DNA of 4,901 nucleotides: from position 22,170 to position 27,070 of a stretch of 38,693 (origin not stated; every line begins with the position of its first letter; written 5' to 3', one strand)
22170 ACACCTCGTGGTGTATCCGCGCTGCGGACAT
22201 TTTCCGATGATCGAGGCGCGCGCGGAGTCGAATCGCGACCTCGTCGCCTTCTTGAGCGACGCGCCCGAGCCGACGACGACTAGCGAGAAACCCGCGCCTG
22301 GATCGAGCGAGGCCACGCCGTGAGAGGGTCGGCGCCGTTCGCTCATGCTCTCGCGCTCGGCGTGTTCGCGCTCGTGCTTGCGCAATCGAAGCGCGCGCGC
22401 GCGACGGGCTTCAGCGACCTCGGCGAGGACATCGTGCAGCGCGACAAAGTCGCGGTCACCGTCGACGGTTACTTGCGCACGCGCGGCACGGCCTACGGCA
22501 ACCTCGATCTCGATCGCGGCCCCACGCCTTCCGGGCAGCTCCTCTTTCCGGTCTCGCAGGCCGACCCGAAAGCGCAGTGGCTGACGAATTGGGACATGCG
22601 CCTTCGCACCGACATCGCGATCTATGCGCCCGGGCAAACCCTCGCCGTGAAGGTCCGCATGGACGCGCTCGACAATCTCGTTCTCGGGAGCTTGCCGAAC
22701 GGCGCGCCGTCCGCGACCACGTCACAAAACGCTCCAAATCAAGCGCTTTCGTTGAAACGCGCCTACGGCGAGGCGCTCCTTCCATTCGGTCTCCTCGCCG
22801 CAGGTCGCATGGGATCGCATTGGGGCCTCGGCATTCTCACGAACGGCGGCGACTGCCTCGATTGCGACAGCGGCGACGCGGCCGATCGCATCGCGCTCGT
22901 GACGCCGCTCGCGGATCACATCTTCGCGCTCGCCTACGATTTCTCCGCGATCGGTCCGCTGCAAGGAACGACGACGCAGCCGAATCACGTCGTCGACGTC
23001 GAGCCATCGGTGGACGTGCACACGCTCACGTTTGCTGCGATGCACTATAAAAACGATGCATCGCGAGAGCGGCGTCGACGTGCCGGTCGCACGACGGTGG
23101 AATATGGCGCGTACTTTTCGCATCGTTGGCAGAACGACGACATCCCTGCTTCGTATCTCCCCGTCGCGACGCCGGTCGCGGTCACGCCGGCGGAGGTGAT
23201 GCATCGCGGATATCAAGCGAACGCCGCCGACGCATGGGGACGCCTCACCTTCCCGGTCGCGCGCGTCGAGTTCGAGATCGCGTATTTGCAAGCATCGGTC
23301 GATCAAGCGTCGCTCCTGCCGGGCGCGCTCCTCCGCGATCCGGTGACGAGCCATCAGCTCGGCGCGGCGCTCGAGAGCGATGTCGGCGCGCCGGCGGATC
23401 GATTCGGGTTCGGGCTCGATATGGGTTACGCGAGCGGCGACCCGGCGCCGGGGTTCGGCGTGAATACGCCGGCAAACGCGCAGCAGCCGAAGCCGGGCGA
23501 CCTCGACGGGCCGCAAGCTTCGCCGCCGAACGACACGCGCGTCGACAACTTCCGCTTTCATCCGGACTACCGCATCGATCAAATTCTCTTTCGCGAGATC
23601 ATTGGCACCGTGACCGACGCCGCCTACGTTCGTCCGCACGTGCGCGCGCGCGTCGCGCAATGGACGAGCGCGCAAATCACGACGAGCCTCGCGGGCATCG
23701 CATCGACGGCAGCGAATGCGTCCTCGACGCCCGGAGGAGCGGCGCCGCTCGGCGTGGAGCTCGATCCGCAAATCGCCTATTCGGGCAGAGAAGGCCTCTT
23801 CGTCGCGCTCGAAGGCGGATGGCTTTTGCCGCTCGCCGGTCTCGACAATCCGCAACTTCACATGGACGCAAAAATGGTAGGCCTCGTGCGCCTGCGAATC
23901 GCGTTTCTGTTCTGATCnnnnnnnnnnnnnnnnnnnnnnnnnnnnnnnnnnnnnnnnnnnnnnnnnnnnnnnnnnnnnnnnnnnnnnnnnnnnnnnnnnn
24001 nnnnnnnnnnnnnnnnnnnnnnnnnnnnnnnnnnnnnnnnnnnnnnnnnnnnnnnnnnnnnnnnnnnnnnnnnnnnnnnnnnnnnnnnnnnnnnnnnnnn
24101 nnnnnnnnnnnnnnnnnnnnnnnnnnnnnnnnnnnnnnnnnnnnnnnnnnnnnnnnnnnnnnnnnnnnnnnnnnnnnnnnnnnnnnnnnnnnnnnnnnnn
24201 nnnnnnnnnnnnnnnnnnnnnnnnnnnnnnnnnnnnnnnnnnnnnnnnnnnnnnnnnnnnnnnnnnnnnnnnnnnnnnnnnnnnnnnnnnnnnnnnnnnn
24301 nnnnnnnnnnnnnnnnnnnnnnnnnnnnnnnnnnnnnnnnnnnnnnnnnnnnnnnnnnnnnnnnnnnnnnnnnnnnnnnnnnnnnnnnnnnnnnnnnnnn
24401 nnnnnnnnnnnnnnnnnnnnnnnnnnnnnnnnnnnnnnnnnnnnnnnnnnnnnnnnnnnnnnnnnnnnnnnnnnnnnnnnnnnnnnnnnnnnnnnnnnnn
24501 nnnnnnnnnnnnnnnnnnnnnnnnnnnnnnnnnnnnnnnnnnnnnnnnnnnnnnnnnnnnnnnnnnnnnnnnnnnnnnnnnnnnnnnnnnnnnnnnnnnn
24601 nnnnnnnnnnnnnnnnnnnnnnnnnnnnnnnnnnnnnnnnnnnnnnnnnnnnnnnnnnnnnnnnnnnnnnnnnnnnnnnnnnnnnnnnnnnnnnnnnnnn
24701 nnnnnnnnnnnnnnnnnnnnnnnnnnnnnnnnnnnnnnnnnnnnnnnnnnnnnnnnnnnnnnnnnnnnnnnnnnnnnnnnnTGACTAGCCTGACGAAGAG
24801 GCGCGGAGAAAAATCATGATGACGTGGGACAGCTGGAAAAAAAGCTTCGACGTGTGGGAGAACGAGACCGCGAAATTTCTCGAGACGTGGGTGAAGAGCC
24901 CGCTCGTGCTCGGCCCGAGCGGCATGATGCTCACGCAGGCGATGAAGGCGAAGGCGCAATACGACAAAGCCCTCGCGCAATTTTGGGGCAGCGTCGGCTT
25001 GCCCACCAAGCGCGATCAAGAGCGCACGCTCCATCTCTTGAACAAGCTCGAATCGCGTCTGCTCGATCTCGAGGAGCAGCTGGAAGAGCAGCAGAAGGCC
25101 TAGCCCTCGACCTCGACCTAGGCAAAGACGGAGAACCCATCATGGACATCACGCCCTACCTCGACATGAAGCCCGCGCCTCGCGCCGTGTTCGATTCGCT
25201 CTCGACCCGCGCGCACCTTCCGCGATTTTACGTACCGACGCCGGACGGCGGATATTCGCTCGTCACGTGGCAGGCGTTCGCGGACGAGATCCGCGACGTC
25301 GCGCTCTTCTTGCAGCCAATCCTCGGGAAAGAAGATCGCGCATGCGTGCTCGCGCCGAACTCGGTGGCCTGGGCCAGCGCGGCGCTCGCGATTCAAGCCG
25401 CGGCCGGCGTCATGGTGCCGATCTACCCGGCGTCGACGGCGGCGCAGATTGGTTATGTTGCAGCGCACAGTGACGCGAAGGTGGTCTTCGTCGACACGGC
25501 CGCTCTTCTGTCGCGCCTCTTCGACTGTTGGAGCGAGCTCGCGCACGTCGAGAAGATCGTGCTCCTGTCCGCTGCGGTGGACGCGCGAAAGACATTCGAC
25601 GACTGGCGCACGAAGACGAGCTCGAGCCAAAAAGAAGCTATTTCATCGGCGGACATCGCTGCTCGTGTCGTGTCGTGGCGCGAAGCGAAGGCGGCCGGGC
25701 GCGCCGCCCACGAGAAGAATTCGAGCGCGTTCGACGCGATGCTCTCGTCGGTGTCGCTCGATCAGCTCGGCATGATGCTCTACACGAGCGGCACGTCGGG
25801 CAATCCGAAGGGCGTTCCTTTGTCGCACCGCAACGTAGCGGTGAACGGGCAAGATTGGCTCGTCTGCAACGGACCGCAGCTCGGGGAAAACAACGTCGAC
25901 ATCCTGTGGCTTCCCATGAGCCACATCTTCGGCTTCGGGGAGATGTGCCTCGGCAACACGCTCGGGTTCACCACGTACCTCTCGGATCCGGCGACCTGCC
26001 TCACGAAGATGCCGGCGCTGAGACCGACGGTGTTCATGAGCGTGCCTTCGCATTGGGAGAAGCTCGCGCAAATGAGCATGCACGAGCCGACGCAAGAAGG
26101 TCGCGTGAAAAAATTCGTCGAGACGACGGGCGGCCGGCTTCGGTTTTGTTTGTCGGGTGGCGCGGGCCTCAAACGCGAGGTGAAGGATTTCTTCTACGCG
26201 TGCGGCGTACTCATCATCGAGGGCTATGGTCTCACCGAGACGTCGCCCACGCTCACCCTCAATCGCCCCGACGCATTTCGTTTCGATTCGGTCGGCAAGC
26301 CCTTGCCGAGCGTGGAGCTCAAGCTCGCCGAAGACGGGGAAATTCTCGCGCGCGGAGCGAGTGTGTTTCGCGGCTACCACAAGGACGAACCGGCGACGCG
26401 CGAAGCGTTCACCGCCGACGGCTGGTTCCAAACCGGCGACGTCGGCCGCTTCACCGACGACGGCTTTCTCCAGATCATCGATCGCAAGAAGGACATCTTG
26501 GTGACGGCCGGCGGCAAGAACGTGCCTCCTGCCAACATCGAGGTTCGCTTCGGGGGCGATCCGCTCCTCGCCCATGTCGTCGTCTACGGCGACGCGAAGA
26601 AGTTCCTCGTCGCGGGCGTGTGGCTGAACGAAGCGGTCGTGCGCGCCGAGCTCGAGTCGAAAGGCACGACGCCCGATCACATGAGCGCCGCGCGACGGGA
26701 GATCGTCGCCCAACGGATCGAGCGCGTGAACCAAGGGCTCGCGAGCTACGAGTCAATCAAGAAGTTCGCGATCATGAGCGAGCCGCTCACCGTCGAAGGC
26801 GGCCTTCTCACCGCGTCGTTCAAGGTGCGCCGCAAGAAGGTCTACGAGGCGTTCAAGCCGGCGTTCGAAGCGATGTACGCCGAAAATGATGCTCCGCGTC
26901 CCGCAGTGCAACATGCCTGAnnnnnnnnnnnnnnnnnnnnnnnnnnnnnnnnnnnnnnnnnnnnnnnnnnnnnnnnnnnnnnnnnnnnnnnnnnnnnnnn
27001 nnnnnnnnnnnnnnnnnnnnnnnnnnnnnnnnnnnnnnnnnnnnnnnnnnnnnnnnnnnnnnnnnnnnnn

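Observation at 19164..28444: Nine-gene same-strand block linking an envelope lipoprotein/hydrolase/beta-barrel module to an acyl-CoA synthetase and a second PHA synthase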

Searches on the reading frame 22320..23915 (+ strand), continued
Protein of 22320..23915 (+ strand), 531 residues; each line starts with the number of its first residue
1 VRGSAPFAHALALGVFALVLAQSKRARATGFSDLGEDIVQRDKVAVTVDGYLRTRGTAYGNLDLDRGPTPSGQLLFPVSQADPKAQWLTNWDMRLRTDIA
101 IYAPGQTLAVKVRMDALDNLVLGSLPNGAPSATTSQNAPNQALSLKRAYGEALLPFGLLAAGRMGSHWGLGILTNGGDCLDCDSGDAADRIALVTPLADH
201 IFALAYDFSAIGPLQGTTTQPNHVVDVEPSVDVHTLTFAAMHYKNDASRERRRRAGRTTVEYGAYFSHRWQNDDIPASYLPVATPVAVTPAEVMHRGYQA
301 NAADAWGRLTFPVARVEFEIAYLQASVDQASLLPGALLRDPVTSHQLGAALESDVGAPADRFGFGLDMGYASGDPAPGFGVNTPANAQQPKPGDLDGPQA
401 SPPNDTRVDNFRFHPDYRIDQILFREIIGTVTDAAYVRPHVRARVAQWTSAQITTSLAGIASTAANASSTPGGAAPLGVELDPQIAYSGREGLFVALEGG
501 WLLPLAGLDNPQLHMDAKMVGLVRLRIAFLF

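Call 71: find_encoding_contigs(protein=P0265, flank=9000, max_places=1)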
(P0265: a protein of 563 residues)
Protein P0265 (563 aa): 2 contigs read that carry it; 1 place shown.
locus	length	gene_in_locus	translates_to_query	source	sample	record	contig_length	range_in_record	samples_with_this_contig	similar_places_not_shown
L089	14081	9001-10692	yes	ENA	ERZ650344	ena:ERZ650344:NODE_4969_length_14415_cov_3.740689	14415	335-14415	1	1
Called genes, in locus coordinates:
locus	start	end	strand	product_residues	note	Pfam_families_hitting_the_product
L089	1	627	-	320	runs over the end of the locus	?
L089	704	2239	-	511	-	PF00501:AMP-binding, PF13193:AMP-binding_C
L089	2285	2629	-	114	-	-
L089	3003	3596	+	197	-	PF07879:PHB_acc_N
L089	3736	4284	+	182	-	-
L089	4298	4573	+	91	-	-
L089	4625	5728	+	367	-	PF07167:PhaC_N (weak), PF00561:Abhydrolase_1, PF12697:Abhydrolase_6 (weak), PF12146:Hydrolase_4 (weak)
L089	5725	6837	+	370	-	PF00561:Abhydrolase_1, PF11339:DUF3141, PF12146:Hydrolase_4, PF12697:Abhydrolase_6 (weak), PF01738:DLH (faint), PF06850:PHB_depo_C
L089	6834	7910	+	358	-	-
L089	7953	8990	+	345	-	PF02230:Abhydrolase_2 (faint), PF00561:Abhydrolase_1, PF12146:Hydrolase_4, PF12697:Abhydrolase_6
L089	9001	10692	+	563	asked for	-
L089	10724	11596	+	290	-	-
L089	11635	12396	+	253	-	PF00106:adh_short, PF08659:KR, PF13561:adh_short_C2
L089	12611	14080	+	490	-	?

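Call 72: find_encoding_contigs(protein=P0373, flank=9000, max_places=1)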
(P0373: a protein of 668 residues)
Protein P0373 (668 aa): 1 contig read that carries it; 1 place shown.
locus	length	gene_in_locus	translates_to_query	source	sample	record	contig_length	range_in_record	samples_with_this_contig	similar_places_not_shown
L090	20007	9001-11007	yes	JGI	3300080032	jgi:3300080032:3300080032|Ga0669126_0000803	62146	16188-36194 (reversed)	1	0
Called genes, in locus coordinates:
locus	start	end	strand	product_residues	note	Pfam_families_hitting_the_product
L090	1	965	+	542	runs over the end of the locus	PF04187:Cofac_haem_bdg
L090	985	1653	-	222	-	-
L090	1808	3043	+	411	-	PF17785:PUA_3, PF10672:Methyltrans_SAM, PF03602:Cons_hypoth95, PF05175:MTS (weak)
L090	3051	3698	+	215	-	PF12146:Hydrolase_4 (faint)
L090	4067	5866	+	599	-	PF00082:Peptidase_S8, PF19366:DUF5942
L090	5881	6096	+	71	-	PF19135:DUF5818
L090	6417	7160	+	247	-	-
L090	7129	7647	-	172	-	PF03544:TonB_C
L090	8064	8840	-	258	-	PF06181:Urate_ox_N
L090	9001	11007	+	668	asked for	-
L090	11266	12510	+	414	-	PF00278:Orn_DAP_Arg_deC, PF01168:Ala_racemase_N (faint), PF02784:Orn_Arg_deC_N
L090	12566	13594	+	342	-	PF00199:Catalase (weak)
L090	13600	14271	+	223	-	PF01081:Aldolase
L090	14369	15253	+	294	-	PF00701:DHDPS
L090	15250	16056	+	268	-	PF01113:DapB_N, PF05173:DapB_C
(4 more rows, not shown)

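Call 73: search_protein_families(library=pfam, proteins=[L088:14286-15662:+, L088:15662-17044:+, L088:10656-11525:+, L088:11553-12515:+, L088:17052-18218:-, L088:18322-19404:-, L088:7332-7727:-, L089:3736-4284:+, L089:4298-4573:+, L089:6834-7910:+], max_evalue=0.01)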
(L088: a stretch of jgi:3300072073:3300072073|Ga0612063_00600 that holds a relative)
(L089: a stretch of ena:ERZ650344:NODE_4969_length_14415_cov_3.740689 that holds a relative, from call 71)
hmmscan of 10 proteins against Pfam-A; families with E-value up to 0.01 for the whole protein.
L088:14286-15662:+ (458 aa): 0 families

L088:15662-17044:+ (460 aa): 0 families

L088:10656-11525:+ (289 aa): 0 families

L088:11553-12515:+ (320 aa): 0 families

L088:17052-18218:- (388 aa): 0 families

L088:18322-19404:- (360 aa): 1 family
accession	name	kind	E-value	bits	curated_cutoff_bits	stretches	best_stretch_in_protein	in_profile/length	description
PF06775.19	Seipin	-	0.0063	16.9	25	1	298-353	140-194/196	Putative adipose-regulatory protein (Seipin)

L088:7332-7727:- (131 aa): 2 families
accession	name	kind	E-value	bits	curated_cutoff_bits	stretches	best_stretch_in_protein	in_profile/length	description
PF18917.5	LiaI-LiaF-like_TM1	-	0.0017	18.8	27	1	17-63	1-39/42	LiaI-LiaF-like transmembrane region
PF03653.18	UPF0093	-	0.0035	18.1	34.2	1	4-103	5-118/146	Uncharacterised protein family (UPF0093)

L089:3736-4284:+ (182 aa): 0 families

L089:4298-4573:+ (91 aa): 1 family
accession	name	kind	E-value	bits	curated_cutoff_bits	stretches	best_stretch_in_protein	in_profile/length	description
PF18951.5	DUF5695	-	0.0022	16.5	25.2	1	3-52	197-246/857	Family of unknown function (DUF5695)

L089:6834-7910:+ (358 aa): 2 families
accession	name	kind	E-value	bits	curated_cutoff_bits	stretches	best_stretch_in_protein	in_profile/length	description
PF23416.1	DUF7107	-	8.6e-05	23.2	24.6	1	31-72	2-46/48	Domain of unknown function (DUF7107)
PF21164.2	Dumpy_DPY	-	0.00023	21.5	27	0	55-75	4-24/24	Dumpy, DPY module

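Call 75: search_solved_structures(query=L088:14286-15662:+, max_evalue=1, show_alignments=1)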
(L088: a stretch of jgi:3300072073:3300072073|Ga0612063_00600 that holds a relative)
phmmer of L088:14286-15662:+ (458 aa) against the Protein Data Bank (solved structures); distinct sequences matched with E-value up to 1: 0.

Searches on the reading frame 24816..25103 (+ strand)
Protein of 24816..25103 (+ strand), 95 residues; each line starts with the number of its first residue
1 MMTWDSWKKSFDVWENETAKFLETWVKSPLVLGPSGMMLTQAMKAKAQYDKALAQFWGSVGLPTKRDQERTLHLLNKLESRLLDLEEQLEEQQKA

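Call 4: search_protein_families(library=pfam, proteins=[window:24816-25103:+], max_evalue=0.01)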
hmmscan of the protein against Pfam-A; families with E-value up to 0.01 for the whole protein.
window:24816-25103:+ (95 aa): 1 family
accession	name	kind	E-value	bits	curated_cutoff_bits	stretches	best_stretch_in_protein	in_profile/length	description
PF09712.15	PHA_synth_III_E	-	0.002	17.9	25.7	1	4-70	229-295/311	Poly(R)-hydroxyalkanoic acid synthase subunit (PHA_synth_III_E)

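Call 5: search_protein_families(library=ncbifam, proteins=[window:24816-25103:+], max_evalue=0.01)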
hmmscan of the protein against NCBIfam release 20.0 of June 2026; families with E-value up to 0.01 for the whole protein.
window:24816-25103:+ (95 aa): 0 families

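Call 49: search_protein_families(library=ncbifam, proteins=[window:24816-25103:+], max_evalue=0.01)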
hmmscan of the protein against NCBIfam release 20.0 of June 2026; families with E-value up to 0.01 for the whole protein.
window:24816-25103:+ (95 aa): 0 families

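Call 60: search_protein_families(library=pfam, alignment_id=A3, max_evalue=0.01)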
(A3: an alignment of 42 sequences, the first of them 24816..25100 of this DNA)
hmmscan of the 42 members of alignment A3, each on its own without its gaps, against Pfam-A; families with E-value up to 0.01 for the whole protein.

A. member 1, window:24816-25100:+ (95 aa): 1 family
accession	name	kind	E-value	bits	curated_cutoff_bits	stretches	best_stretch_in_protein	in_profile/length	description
PF09712.15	PHA_synth_III_E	-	0.002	17.9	25.7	1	4-70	229-295/311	Poly(R)-hydroxyalkanoic acid synthase subunit (PHA_synth_III_E)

B. families by the number of members that match (of 42 scanned): 2 families
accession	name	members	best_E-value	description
PF09712.15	PHA_synth_III_E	25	7.6e-06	Poly(R)-hydroxyalkanoic acid synthase subunit (PHA_synth_III_E)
PF04508.17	Pox_A_type_inc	2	0.0017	Viral A-type inclusion protein repeat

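Call 61: search_solved_structures(query=A3, max_evalue=1)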
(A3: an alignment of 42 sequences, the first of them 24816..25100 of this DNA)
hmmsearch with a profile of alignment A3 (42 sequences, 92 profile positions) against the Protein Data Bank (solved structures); distinct sequences matched with E-value up to 1: 3.
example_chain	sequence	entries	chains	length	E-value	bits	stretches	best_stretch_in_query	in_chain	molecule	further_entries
5wkq_A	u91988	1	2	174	0.42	14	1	50-91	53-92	Invasin IpaB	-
3u0c_A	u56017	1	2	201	0.5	13.7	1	50-91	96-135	Invasin ipaB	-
6f63_A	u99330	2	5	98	0.58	13.5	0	36-72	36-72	Synaptonemal complex protein 1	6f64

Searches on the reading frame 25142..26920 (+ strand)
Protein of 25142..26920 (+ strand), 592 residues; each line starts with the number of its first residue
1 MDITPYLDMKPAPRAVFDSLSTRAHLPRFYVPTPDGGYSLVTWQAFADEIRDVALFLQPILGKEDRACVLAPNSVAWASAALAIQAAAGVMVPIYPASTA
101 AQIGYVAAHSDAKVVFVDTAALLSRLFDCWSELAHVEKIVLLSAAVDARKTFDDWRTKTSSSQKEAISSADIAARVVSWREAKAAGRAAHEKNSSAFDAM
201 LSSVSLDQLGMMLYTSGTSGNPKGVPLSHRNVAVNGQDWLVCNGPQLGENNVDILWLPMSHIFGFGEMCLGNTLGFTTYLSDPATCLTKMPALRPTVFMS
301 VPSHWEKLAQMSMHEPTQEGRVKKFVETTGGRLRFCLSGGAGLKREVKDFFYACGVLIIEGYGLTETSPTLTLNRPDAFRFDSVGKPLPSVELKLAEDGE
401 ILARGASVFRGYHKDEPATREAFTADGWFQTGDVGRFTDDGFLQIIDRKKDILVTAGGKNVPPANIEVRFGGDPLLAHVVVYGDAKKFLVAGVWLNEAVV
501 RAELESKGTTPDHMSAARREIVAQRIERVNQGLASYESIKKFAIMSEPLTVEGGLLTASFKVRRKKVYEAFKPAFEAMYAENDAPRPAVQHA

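Call 4: search_protein_families(library=pfam, proteins=[window:25142-26920:+], max_evalue=0.01)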
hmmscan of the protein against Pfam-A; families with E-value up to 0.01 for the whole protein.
window:25142-26920:+ (592 aa): 2 families
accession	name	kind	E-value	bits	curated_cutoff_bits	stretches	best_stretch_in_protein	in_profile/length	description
PF00501.34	AMP-binding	-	1.4e-65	222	29.9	1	37-413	18-384/384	AMP-binding enzyme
PF23562.2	AMP-binding_C_3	-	4.1e-08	34.1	20.8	1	451-582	2-123/124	AMP-binding enzyme C-terminal domain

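Call 5: search_protein_families(library=ncbifam, proteins=[window:25142-26920:+], max_evalue=0.01)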
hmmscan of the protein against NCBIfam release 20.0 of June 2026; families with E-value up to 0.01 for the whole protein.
window:25142-26920:+ (592 aa): 98 families (the best 25 are shown)
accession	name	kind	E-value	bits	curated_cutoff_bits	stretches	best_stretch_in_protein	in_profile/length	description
NF038343.1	ligase_FadD11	exception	1.8e-68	231.4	950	3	331-582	327-584/585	fatty acid--CoA ligase FadD11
NF004837.0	PRK06187.1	subfamily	9.5e-61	205.6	476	1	41-483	34-455/531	long-chain-fatty-acid--CoA ligase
NF005801.1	PRK07656.1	equivalog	1.1e-51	176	657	1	41-483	27-436/500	FadD3 family acyl-CoA ligase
NF041592.1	carboxyl_red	equivalog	3.7e-51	173.9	1300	1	38-583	75-623/1160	carboxylic acid reductase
NF004114.0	PRK05605.1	equivalog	1.6e-49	168.7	766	1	41-501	60-524/575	long-chain-fatty-acid--CoA ligase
NF009233.0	PRK12583.1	subfamily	1.5e-42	145.8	832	1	41-484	46-484/558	fatty acid CoA ligase family protein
NF006181.0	PRK08314.1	subfamily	2.3e-42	145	705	1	41-524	50-525/563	long-chain-fatty-acid--CoA ligase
NF005702.0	PRK07514.1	subfamily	4.4e-42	144.1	558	1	172-478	122-428/506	malonyl-CoA synthase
NF009232.0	PRK12582.1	subfamily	2.1e-41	141.9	777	1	36-584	76-618/624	acyl-CoA synthetase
TIGR01923.1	menE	equivalog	4.3e-40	137.9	330.15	1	42-483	1-381/442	o-succinylbenzoate--CoA ligase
NF052269.1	Staph_lig_FadD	equivalog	3.3e-38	131.3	650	1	201-488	144-432/499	long-chain-fatty-acid--CoA ligase FadD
NF005714.0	PRK07529.1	subfamily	3.4e-38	131.4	632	1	41-474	64-499/640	acyl-CoA synthetase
NF006182.0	PRK08316.1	subfamily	8.1e-38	130.2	663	2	179-488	142-455/523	fatty acyl-CoA synthetase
NF005857.1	PRK07786.1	exception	7.1e-36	123.8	733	2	204-487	163-450/513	fatty-acid--CoA ligase FadD5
NF005307.0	PRK06839.1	equivalog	8.7e-36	123.6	748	1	41-483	28-426/496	o-succinylbenzoate--CoA ligase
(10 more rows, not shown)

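Call 45: search_solved_structures(query=window:25142-26920:+, max_evalue=1e-10)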
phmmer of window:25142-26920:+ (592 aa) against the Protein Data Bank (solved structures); distinct sequences matched with E-value up to 1e-10: 89 (the best 60 are shown).
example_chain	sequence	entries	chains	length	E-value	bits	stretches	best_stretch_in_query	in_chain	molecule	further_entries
5mso_A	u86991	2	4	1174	4.9e-41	144.2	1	57-580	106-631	Carboxylic acid reductase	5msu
6oz1_A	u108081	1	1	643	8.2e-33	117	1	201-581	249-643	Oxidoreductase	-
5msc_A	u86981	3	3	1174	9.6e-33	116.8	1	65-581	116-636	Carboxylic acid reductase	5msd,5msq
5msp_A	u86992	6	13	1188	9.8e-31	110.2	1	146-581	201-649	Thioester reductase domain-containing protein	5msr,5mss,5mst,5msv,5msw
3r44_A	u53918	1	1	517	1.5e-29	106.2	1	170-483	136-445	fatty acyl CoA synthetase FADD13 (FATTY-ACYL-CoA SYNTHETASE)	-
8wev_A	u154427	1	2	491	2.6e-29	105.4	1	202-480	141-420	Feruloyl-CoA Synthetase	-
8weu_A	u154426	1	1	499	2.9e-29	105.3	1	202-480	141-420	Fatty-acyl-CoA synthase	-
8r2q_A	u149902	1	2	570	6e-28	101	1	207-486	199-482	Probable fatty-acid-CoA ligase FadD5 (Fatty-acid-CoA synthetase) (Fatty-acid-CoA synthase)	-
8r2r_A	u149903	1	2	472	4.3e-26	94.8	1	207-468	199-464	Probable fatty-acid-CoA ligase FadD5 (Fatty-acid-CoA synthetase) (Fatty-acid-CoA synthase)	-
4fut_A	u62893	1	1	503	4.7e-26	94.7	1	203-484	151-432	Malonyl CoA synthetase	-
4fuq_A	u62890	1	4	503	4.7e-26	94.7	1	203-484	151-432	Malonyl CoA synthetase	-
4gxr_A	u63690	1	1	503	5e-26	94.6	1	203-483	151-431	Malonyl CoA synthetase, Benzoate-CoA ligase Chimeric protein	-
4gxq_A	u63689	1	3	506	5.7e-26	94.4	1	203-483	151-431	Malonyl CoA synthetase, Benzoate-CoA ligase Chimeric protein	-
1ult_A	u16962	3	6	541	1.8e-25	92.8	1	212-480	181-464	long chain fatty acid-CoA ligase | long-chain-fatty-acid-CoA synthetase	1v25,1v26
5ie0_A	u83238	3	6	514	1.4e-23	86.5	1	207-485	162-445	Oxalate--CoA ligase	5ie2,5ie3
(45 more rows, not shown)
